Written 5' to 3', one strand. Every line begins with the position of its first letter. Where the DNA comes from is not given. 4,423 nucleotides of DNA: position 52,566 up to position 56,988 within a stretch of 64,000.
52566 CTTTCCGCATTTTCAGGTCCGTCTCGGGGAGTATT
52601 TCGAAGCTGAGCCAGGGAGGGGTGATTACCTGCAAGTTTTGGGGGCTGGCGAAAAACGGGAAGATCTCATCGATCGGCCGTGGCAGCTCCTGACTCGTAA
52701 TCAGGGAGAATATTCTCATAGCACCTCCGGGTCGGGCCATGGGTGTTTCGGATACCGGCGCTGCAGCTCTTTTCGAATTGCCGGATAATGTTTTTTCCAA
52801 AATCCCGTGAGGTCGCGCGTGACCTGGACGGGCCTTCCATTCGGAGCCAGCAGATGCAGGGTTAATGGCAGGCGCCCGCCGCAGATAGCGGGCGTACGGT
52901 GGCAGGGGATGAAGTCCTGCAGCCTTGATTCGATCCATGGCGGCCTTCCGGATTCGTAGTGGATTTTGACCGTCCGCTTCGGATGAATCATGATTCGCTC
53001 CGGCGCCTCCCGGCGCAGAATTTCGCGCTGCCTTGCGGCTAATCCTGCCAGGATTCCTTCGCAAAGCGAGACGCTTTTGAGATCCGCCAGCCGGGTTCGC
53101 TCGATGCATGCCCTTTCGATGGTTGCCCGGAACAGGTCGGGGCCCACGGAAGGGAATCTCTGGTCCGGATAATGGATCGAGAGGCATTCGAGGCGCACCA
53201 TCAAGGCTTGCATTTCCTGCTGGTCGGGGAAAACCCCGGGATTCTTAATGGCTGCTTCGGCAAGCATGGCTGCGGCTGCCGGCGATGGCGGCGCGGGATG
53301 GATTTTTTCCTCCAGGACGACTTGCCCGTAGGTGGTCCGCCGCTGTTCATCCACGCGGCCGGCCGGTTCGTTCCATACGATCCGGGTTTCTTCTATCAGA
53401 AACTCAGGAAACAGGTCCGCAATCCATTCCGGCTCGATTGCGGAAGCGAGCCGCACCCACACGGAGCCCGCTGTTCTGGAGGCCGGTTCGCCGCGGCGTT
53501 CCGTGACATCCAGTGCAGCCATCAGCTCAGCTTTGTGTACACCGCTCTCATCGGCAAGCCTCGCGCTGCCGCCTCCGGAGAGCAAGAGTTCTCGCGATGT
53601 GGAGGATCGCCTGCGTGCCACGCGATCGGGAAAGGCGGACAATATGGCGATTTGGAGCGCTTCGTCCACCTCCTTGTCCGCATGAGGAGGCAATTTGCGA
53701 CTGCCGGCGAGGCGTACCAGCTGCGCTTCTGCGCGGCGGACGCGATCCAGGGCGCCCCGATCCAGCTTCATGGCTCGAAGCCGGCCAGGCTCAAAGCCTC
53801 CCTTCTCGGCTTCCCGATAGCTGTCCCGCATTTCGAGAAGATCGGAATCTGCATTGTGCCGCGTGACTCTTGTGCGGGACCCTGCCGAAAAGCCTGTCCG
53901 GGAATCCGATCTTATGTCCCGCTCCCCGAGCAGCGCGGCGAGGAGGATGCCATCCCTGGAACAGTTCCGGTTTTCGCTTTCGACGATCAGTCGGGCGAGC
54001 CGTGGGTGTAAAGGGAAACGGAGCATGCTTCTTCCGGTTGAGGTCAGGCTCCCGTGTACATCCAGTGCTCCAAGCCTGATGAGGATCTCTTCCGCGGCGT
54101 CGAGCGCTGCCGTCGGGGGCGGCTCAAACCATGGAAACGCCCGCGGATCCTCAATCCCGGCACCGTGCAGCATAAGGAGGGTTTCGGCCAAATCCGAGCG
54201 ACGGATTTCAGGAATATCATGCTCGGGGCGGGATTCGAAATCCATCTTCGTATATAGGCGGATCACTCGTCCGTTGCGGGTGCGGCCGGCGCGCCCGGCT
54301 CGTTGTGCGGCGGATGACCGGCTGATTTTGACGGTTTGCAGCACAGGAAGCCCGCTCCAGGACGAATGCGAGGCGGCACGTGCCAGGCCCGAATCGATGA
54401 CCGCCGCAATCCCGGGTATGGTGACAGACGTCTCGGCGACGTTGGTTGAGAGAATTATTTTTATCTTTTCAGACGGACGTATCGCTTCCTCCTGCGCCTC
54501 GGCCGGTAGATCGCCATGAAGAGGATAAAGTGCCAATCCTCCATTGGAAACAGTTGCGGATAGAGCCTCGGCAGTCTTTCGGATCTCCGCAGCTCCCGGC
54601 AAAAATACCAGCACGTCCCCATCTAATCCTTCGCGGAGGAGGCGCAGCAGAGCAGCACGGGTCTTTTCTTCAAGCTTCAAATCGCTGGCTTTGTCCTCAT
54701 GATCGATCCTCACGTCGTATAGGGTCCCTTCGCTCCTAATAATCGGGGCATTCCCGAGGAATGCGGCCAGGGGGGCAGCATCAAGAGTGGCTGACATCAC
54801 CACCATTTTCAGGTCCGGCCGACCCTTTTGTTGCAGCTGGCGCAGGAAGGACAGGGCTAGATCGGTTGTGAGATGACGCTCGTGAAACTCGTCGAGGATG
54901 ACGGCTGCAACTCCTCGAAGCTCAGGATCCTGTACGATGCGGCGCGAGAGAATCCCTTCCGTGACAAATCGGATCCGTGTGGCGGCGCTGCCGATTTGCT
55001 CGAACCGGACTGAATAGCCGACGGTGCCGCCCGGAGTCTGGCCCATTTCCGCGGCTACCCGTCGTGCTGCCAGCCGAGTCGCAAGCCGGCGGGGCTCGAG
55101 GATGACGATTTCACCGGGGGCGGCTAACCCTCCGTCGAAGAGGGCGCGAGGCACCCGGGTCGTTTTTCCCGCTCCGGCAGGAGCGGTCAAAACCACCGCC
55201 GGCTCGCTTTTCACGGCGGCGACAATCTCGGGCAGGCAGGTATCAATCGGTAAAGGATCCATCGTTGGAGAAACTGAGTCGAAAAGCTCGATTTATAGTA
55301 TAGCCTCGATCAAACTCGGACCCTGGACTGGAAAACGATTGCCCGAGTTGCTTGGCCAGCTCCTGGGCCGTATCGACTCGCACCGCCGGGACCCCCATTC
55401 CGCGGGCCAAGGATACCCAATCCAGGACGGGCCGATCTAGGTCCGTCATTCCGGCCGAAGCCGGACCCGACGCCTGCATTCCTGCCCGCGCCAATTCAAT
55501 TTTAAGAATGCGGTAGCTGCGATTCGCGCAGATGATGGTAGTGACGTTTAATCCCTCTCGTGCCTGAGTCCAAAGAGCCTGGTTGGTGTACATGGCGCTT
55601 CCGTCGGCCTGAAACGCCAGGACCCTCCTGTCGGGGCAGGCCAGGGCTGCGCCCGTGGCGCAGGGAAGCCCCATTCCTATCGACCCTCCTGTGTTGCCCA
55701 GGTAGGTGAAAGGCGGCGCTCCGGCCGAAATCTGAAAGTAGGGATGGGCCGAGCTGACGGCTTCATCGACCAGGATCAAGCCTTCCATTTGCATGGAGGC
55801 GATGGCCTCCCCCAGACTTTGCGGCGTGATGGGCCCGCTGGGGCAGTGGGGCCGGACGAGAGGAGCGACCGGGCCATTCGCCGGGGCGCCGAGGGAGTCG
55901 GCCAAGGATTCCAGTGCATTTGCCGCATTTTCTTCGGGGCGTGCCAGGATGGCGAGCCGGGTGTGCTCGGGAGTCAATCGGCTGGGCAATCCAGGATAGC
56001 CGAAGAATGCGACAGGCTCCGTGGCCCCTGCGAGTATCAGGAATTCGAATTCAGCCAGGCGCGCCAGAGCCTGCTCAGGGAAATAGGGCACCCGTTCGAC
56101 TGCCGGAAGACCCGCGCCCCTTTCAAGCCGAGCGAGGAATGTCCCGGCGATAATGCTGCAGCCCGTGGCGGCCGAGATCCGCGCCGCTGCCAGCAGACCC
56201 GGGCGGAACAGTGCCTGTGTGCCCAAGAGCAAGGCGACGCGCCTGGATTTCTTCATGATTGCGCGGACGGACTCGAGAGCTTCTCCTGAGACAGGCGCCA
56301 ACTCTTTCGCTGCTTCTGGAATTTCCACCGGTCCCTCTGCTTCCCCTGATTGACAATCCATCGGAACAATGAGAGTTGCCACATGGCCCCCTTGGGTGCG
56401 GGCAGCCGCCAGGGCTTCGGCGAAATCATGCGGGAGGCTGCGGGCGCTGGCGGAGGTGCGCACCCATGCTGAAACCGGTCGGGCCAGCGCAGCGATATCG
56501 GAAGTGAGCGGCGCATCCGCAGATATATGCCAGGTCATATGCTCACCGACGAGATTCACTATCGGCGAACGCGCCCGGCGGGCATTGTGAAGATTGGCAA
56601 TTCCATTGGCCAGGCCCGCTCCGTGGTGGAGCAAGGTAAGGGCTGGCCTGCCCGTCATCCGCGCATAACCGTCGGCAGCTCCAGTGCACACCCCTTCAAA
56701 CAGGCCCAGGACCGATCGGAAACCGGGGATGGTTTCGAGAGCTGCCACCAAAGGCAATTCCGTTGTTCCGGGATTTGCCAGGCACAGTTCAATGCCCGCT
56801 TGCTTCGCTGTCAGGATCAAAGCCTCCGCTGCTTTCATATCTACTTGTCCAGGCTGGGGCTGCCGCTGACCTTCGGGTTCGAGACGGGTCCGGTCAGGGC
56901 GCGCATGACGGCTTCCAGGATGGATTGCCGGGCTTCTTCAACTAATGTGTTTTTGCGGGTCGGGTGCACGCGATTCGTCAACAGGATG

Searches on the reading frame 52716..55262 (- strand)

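Call 51: search_protein_families(library=pfam, proteins=[window:52716-55262:-], max_evalue=0.0001)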
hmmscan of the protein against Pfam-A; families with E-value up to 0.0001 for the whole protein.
window:52716-55262:- (848 aa): 4 families
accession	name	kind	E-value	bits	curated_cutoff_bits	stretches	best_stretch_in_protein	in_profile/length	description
PF08482.15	HrpB_C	-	3.8e-37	128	25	1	719-844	6-131/133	ATP-dependent helicase C-terminal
PF00271.37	Helicase_C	-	2.1e-13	50.9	23.5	1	203-328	4-109/110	Helicase conserved C-terminal domain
PF00270.35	DEAD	-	1.8e-07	31.5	26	1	14-161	8-161/167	DEAD/DEAH box helicase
PF04408.29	HA2_N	-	6.5e-07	29.7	21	1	390-418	1-29/29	Helicase associated domain (HA2), winged-helix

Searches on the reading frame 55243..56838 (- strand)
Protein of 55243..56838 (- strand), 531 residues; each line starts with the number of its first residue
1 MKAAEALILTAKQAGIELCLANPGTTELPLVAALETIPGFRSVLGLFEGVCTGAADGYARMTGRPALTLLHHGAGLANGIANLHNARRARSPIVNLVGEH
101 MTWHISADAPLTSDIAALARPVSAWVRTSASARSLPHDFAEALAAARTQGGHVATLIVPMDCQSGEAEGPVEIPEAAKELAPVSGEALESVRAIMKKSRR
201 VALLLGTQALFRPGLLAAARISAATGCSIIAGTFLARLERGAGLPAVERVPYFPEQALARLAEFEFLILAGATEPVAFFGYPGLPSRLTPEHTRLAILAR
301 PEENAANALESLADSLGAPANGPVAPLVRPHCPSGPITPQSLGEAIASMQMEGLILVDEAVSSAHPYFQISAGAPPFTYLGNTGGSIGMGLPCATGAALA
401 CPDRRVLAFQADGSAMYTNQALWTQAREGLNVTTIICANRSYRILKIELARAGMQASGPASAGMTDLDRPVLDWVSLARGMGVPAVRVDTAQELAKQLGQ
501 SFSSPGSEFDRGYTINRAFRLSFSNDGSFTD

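Call 51: search_protein_families(library=pfam, proteins=[window:55243-56838:-], max_evalue=0.0001)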
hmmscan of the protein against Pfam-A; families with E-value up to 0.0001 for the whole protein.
window:55243-56838:- (531 aa): 2 families
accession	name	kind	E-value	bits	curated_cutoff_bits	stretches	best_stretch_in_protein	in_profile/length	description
PF02776.23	TPP_enzyme_N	-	5.6e-25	87.9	26.8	1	1-106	1-106/119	Thiamine pyrophosphate enzyme, N-terminal TPP binding domain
PF02775.26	TPP_enzyme_C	-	2.5e-23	83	21.9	1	375-506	17-145/151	Thiamine pyrophosphate enzyme, C-terminal TPP binding domain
